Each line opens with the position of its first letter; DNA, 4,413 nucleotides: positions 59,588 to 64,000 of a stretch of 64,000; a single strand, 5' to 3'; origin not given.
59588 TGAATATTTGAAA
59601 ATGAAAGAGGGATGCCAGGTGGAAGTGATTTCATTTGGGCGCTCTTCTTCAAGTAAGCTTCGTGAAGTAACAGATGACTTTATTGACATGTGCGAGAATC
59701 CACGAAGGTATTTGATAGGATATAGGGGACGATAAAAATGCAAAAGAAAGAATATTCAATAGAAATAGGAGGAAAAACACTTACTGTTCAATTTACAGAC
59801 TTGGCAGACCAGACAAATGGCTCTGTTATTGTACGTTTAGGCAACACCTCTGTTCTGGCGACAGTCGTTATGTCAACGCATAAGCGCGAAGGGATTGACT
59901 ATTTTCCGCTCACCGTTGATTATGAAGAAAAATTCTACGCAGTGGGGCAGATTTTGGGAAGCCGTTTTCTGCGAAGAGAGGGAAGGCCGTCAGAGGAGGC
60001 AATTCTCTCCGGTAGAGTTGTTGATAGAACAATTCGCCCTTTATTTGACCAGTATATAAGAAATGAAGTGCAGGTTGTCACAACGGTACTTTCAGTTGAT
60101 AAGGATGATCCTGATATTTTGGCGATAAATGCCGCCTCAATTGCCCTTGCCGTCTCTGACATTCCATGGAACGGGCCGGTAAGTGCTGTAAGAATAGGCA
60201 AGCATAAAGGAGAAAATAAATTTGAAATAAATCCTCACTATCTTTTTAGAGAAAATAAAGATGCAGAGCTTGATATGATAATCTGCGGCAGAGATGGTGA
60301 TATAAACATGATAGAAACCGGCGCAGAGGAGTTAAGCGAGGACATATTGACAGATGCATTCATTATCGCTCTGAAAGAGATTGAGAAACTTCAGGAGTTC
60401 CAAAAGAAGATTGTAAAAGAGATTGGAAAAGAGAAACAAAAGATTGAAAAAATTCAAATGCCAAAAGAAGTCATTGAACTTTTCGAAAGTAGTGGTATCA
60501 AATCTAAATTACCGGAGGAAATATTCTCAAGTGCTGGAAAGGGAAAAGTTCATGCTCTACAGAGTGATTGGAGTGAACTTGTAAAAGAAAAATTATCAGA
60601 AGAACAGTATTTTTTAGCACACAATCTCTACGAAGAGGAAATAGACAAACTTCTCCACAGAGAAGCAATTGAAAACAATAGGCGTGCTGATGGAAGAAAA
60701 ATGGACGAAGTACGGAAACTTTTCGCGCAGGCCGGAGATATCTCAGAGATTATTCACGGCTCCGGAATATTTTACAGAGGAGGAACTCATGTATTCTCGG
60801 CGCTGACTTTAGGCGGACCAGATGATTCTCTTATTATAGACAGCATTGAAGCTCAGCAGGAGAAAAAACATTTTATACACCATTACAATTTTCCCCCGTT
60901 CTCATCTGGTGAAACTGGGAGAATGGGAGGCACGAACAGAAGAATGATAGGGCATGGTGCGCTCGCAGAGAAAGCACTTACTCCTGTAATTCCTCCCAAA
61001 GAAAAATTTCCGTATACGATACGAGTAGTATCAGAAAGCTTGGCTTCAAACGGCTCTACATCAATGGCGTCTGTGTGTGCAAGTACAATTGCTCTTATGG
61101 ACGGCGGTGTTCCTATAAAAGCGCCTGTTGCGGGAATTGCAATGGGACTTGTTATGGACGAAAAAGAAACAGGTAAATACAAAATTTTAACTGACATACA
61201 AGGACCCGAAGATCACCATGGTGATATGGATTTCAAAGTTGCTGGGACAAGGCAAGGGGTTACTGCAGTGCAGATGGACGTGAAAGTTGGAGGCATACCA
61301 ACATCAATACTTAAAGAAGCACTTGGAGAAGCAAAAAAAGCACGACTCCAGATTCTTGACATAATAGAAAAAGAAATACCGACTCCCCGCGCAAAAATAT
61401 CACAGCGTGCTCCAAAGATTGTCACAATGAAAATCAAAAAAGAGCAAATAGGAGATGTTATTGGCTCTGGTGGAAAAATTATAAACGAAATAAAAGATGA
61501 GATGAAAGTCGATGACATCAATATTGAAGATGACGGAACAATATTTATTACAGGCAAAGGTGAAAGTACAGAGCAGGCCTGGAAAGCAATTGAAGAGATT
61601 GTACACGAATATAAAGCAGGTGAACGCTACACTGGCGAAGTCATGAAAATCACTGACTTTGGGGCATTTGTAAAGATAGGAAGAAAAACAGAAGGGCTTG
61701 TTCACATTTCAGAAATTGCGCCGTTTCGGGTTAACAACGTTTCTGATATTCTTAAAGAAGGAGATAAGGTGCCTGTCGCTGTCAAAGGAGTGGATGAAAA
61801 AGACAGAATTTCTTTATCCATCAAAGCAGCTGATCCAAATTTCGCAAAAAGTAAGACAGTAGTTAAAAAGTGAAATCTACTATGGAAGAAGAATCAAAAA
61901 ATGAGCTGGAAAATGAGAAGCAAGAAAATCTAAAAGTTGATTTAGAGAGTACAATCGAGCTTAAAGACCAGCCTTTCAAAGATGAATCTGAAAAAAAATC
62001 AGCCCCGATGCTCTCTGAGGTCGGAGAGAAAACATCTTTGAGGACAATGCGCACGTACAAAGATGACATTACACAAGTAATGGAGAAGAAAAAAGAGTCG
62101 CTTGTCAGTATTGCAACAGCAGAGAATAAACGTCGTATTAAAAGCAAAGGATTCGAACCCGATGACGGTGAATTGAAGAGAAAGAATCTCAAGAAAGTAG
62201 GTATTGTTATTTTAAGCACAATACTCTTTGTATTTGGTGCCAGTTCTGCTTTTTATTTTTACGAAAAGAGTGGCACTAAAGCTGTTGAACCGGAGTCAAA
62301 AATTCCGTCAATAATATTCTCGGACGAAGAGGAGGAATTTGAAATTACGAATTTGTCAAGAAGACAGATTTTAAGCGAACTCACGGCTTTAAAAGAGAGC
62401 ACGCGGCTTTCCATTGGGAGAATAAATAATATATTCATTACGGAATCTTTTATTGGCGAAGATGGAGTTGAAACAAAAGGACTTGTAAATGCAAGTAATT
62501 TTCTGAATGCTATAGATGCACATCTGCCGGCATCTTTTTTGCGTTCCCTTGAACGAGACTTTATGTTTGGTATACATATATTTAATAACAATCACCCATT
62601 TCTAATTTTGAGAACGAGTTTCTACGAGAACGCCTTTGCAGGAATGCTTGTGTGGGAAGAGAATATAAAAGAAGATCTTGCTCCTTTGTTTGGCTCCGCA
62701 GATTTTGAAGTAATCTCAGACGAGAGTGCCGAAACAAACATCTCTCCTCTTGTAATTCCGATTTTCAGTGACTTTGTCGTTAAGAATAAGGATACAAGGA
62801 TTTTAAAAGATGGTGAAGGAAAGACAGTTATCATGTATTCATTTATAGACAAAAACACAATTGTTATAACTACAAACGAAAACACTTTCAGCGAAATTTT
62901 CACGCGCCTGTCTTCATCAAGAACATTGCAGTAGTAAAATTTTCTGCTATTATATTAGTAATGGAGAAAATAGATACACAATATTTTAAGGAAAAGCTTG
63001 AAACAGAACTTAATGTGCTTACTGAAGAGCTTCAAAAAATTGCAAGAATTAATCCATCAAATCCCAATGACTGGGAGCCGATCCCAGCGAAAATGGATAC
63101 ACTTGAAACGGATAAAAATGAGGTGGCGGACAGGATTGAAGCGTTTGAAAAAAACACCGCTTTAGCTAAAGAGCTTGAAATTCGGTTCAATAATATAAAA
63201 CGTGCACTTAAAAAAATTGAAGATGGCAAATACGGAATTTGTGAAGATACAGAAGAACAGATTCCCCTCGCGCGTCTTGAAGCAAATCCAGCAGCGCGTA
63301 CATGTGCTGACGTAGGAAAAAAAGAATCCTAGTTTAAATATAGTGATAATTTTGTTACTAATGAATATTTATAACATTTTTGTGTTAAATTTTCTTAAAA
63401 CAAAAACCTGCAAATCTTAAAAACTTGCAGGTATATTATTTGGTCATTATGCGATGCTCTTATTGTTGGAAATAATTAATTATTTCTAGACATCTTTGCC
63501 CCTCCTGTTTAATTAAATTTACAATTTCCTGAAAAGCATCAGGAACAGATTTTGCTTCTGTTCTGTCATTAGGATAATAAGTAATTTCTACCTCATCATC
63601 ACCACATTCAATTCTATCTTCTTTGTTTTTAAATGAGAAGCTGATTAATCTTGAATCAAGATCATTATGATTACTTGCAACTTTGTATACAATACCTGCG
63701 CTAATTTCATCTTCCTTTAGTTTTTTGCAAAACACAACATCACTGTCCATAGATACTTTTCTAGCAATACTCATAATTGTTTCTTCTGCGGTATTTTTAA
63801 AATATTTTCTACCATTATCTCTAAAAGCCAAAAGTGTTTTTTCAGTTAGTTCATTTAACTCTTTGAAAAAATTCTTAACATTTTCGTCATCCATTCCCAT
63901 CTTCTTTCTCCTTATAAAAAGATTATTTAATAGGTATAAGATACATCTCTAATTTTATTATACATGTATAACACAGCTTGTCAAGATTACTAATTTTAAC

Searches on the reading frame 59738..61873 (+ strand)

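Call 11: search_protein_families(library=pfam, proteins=[window:59738-61873:+])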
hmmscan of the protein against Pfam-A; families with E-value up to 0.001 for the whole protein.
window:59738-61873:+ (711 aa): 4 families
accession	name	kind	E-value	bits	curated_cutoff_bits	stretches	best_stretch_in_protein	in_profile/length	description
PF01138.27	RNase_PH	-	3.6e-50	170.1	25.5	2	14-143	4-130/130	3' exoribonuclease family, domain 1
PF00575.29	S1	-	1.4e-17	64.3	22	1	625-696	2-74/74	S1 RNA binding domain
PF03725.20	RNase_PH_C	-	4.4e-11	43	20.8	1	463-534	2-66/67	3' exoribonuclease family, domain 2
PF00013.35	KH_1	-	2.5e-09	37.2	21.5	1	562-620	2-66/66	KH domain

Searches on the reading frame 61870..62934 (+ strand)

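Call 11: search_protein_families(library=pfam, proteins=[window:61870-62934:+])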
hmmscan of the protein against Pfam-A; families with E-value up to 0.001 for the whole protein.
window:61870-62934:+ (354 aa): 0 families

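Call 89: search_protein_families(library=pfam, proteins=[window:61870-62934:+], max_evalue=10)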
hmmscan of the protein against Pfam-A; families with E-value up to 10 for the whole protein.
window:61870-62934:+ (354 aa): 0 families

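Call 90: search_protein_families(library=ncbifam, proteins=[window:61870-62934:+], max_evalue=10)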
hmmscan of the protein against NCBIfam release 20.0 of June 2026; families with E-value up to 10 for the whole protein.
window:61870-62934:+ (354 aa): 2 families
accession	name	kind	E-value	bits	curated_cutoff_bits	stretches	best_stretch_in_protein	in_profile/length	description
NF047932.1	antiphage_GapS2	exception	0.012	15.8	330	1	14-83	118-188/189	anti-phage protein GapS2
NF047909.1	CellAnchorMapZStrp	equivalog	0.055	12.3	700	1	10-134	62-188/474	cell division site-positioning protein MapZ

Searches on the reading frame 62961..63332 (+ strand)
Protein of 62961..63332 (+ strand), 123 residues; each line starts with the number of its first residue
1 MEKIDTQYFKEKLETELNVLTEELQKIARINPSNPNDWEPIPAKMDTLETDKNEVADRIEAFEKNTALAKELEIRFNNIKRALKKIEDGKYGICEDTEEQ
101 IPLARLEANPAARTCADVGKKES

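Call 11: search_protein_families(library=pfam, proteins=[window:62961-63332:+])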
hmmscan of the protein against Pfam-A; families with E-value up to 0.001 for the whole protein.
window:62961-63332:+ (123 aa): 1 family
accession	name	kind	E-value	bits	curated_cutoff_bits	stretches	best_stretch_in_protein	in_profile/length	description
PF01258.23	zf-dskA_traR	-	4.5e-10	39.8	24.9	1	89-117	1-29/36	Prokaryotic dksA/traR C4-type zinc finger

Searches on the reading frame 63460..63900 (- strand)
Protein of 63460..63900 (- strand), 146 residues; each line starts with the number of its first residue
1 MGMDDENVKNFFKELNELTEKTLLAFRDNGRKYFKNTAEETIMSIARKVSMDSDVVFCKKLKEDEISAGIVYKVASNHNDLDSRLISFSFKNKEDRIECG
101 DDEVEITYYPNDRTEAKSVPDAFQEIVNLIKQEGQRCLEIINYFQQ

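Call 11: search_protein_families(library=pfam, proteins=[window:63460-63900:-])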
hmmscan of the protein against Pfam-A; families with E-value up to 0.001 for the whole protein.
window:63460-63900:- (146 aa): 0 families

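Call 89: search_protein_families(library=pfam, proteins=[window:63460-63900:-], max_evalue=10)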
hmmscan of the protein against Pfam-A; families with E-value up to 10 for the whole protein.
window:63460-63900:- (146 aa): 1 family
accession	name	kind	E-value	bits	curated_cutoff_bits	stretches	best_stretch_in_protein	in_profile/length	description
PF05636.17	HIGH_NTase1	-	0.093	12.4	27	1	4-79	318-393/402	HIGH Nucleotidyl Transferase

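Call 90: search_protein_families(library=ncbifam, proteins=[window:63460-63900:-], max_evalue=10)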
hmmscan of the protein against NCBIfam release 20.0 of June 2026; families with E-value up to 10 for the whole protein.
window:63460-63900:- (146 aa): 1 family
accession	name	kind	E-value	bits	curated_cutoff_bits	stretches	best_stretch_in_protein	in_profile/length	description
NF005855.0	PRK07777.1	equivalog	0.033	13.5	553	1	3-97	283-377/391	pyridoxal phosphate-dependent aminotransferase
